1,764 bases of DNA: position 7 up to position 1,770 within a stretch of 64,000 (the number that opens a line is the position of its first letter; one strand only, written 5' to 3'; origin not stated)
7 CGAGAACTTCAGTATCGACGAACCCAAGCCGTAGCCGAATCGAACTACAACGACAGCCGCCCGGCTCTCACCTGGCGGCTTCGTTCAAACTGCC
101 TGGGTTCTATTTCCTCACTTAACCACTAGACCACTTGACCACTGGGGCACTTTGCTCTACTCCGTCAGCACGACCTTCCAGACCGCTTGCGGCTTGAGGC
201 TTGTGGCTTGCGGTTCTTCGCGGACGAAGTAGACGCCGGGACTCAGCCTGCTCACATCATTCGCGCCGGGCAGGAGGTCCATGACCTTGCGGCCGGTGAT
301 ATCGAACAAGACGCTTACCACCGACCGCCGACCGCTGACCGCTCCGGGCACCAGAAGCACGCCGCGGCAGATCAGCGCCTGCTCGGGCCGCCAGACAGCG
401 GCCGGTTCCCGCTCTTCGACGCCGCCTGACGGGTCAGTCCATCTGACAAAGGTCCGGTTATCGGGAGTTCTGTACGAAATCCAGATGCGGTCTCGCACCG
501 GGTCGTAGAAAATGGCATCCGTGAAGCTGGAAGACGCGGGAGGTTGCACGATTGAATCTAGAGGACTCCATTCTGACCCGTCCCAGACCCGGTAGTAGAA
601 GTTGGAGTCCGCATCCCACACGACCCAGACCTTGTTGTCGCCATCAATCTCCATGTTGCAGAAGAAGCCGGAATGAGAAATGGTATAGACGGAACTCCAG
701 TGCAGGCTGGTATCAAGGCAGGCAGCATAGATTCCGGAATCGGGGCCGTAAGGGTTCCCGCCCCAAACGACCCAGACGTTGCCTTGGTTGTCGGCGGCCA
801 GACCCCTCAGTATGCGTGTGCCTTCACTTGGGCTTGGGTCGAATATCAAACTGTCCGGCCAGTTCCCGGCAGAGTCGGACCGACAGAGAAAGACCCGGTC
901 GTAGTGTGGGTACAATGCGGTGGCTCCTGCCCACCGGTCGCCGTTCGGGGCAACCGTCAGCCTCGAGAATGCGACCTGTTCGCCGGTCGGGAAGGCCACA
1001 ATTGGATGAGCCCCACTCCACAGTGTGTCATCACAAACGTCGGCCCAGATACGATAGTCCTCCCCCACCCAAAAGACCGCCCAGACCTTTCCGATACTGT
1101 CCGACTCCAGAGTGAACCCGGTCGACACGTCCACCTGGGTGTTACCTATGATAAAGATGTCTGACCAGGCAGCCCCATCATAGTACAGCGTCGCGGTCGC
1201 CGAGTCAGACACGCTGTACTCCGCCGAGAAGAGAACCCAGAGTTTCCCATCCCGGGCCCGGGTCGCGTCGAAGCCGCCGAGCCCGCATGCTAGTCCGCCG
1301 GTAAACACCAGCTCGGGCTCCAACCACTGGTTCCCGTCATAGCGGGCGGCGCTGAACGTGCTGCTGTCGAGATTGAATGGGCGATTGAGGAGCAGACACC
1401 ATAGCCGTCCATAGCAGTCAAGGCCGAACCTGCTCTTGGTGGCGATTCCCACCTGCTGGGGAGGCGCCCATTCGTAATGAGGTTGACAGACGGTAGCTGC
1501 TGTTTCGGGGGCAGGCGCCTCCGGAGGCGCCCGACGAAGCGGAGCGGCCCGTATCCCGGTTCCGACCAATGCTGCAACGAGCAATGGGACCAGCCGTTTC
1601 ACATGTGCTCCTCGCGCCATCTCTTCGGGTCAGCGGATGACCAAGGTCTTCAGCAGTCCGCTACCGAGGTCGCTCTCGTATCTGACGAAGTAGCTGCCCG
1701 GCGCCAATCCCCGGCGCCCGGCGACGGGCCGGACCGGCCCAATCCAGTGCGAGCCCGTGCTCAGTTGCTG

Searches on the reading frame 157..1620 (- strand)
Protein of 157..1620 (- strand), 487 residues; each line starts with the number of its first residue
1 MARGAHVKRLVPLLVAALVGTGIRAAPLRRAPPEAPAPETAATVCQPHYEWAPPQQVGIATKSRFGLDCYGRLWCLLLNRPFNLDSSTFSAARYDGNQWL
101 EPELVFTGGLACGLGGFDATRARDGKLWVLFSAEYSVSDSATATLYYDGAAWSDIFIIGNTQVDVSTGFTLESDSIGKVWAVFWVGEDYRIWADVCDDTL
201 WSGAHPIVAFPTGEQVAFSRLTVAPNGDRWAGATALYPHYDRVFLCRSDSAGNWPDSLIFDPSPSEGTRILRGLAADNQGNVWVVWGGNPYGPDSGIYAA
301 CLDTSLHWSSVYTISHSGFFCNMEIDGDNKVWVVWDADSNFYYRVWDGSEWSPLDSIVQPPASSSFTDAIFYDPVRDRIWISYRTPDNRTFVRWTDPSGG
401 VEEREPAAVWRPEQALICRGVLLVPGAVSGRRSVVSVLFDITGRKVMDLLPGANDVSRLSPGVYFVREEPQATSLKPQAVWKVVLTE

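Call 101: find_encoding_contigs(protein=window:157-1620:-, flank=10000, max_places=4)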
Protein window:157-1620:- (487 aa): no gene with exactly this product is on record in the collection.
